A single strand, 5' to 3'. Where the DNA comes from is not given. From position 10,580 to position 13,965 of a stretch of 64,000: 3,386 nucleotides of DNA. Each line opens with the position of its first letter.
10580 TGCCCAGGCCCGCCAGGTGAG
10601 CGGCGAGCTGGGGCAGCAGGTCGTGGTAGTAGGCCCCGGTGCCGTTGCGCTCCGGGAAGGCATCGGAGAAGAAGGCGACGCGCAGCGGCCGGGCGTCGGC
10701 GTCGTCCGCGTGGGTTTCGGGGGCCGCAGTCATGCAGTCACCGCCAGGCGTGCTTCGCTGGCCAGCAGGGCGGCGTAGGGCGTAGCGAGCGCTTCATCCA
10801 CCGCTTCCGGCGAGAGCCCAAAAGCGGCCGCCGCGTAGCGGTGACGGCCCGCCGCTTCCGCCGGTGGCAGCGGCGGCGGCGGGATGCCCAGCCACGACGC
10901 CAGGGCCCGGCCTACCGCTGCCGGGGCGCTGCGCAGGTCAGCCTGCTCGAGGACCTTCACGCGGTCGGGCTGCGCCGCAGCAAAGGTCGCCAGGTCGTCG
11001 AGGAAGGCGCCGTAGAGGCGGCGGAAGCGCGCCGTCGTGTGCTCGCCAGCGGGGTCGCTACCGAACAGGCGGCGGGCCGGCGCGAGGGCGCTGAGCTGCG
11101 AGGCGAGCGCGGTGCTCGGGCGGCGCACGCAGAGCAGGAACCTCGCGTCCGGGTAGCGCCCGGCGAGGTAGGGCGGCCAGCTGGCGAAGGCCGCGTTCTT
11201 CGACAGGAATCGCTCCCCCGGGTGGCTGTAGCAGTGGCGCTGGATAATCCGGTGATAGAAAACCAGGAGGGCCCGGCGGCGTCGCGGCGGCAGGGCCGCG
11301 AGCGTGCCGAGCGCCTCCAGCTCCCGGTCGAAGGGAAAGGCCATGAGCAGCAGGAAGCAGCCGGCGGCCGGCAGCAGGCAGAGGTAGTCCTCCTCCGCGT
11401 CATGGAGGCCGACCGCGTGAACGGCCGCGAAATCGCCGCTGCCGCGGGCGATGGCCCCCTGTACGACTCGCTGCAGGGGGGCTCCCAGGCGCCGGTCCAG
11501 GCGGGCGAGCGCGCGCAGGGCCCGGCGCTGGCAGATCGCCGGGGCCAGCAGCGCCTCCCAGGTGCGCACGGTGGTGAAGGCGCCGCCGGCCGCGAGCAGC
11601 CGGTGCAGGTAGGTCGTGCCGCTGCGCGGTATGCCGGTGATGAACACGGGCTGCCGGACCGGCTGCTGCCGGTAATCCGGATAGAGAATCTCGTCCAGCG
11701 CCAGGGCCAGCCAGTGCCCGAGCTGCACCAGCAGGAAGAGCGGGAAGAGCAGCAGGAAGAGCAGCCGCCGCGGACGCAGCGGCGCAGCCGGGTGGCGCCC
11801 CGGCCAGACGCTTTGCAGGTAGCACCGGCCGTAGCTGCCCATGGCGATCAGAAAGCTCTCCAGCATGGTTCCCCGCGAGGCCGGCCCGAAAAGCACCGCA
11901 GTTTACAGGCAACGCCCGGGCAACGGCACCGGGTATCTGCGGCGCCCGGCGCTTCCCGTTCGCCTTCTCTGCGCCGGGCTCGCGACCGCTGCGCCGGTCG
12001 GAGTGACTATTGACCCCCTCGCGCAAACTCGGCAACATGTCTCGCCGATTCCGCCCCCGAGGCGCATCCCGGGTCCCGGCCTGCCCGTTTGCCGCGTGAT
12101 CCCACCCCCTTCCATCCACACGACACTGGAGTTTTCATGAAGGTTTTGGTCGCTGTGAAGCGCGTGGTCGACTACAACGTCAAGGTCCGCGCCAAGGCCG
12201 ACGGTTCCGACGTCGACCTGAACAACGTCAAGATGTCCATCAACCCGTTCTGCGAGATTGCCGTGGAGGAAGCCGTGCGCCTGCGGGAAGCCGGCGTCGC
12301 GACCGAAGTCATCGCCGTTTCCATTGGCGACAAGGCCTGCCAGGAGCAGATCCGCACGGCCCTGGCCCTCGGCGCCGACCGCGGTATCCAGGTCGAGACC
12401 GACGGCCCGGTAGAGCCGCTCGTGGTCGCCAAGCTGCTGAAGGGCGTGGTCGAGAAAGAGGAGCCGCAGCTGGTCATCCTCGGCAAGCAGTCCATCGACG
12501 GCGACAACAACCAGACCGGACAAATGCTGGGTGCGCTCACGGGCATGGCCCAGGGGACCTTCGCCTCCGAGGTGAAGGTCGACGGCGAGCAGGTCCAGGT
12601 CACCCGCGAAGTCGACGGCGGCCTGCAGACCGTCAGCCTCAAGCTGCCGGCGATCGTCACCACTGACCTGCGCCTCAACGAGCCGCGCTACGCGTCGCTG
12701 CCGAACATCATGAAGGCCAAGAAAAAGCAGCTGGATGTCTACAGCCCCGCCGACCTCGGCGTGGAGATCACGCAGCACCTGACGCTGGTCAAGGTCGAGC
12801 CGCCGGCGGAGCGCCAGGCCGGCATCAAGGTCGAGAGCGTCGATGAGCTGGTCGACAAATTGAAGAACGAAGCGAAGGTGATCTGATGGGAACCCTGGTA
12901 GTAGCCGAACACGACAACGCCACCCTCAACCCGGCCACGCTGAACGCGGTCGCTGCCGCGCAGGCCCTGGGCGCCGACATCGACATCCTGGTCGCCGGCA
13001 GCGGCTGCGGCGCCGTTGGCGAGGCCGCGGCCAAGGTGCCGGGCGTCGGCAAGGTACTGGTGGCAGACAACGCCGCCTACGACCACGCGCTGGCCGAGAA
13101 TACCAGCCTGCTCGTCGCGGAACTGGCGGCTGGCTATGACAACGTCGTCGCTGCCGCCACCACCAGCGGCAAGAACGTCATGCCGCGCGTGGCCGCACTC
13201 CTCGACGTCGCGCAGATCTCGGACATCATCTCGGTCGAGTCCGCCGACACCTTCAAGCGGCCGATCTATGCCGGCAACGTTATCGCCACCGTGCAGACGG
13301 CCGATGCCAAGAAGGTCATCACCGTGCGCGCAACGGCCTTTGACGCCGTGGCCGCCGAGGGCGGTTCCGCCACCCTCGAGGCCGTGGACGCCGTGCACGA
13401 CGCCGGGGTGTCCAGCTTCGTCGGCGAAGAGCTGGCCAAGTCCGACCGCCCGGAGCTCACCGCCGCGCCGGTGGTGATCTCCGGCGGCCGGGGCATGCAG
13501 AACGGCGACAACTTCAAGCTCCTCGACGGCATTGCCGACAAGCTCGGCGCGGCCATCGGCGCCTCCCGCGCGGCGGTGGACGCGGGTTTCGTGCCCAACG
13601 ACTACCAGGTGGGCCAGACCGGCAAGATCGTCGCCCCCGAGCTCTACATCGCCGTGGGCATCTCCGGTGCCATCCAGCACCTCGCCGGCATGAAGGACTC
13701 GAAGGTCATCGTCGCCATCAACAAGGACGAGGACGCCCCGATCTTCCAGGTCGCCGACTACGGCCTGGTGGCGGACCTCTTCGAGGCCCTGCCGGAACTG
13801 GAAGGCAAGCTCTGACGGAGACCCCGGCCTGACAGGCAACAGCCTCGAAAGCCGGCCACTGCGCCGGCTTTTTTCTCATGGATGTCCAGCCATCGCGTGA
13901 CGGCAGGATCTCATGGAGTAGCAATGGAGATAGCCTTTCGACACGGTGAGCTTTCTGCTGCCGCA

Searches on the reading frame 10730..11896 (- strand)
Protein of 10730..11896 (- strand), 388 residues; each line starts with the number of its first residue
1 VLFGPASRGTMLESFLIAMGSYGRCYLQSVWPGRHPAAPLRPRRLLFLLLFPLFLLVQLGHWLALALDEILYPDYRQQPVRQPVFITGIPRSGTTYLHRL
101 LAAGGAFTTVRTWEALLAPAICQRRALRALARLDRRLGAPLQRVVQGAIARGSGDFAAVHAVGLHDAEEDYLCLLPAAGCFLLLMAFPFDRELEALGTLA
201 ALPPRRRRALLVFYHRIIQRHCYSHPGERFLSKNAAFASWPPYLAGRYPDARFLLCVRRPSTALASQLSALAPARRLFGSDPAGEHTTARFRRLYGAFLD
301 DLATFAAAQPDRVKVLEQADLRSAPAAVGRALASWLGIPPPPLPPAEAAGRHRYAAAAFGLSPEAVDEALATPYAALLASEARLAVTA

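Call 88: search_protein_families(library=pfam, proteins=[window:10730-11896:-], max_evalue=0.00001)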
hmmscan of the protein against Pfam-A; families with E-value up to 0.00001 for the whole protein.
window:10730-11896:- (388 aa): 1 family
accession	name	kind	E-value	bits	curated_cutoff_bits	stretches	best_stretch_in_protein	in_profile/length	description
PF13469.12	Sulfotransfer_3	-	1.5e-18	68.3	27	1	83-339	1-213/216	Sulfotransferase family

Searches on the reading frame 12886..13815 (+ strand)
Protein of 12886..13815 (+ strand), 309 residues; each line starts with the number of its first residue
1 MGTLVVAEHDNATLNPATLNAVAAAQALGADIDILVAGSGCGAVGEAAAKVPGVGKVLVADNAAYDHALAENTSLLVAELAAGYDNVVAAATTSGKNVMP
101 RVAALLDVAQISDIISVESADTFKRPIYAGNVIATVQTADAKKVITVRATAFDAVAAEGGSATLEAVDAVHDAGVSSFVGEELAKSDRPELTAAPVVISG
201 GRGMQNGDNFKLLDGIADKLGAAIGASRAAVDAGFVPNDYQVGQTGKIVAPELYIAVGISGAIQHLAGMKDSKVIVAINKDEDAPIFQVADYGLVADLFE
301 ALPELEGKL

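Call 3: search_protein_families(library=pfam, proteins=[window:12886-13815:+], max_evalue=1)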
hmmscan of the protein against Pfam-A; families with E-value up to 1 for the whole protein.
window:12886-13815:+ (309 aa): 4 families
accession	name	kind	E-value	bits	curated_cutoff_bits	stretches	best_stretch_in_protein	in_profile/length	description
PF01012.27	ETF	-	6.2e-40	137.4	26.7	1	3-169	1-178/181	Electron transfer flavoprotein domain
PF00766.25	ETF_alpha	-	2e-35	121.1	27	1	190-270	1-81/81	Electron transfer flavoprotein FAD-binding domain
PF10294.15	Methyltransf_16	-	0.0055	16.9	21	1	31-115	47-130/174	Lysine methyltransferase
PF00380.25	Ribosomal_S9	-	0.19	12.7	22.5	1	17-74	38-94/121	Ribosomal protein S9/S16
